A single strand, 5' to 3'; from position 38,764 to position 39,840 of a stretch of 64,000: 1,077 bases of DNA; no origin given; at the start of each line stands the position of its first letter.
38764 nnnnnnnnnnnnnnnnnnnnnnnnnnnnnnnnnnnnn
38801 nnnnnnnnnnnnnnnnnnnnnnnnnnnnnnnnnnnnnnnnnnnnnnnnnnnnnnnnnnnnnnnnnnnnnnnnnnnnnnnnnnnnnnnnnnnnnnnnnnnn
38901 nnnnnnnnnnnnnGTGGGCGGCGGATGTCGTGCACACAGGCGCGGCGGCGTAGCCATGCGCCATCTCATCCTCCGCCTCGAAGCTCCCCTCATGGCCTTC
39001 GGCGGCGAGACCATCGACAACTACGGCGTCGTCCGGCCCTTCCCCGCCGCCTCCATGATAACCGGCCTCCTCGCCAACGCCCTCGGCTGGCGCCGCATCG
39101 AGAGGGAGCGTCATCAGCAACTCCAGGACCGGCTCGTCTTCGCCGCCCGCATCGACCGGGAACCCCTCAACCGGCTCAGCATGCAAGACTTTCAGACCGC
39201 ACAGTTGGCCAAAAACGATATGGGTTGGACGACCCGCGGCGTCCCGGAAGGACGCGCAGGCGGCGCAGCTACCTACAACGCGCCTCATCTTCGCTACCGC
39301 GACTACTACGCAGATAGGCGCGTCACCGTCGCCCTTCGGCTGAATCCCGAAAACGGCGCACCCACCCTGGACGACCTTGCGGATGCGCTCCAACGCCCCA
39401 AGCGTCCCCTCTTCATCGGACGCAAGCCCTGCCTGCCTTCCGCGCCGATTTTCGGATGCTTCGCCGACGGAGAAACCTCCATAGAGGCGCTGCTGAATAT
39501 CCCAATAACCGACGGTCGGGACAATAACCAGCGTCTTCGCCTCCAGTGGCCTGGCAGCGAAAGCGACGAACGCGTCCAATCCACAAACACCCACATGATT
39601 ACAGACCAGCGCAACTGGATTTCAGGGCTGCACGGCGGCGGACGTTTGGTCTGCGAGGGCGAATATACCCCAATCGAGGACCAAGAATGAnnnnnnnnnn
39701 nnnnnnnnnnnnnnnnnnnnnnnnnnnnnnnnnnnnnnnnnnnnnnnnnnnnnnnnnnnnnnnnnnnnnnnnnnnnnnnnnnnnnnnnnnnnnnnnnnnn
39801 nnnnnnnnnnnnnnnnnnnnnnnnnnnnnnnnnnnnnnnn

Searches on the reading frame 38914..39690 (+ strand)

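Call 7: search_protein_families(library=ncbifam, proteins=[window:38914-39690:+], max_evalue=0.001)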
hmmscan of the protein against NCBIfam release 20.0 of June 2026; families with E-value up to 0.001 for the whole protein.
window:38914-39690:+ (258 aa): 2 families
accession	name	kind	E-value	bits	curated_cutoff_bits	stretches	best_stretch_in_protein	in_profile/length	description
TIGR01868.1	casD_Cas5e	equivalog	1.9e-52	178.3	68.95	1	17-246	2-227/230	type I-E CRISPR-associated protein Cas5/CasD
TIGR02593.1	CRISPR_cas5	subfamily_domain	8.1e-06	25.5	17.8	1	18-58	2-42/43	CRISPR-associated protein Cas5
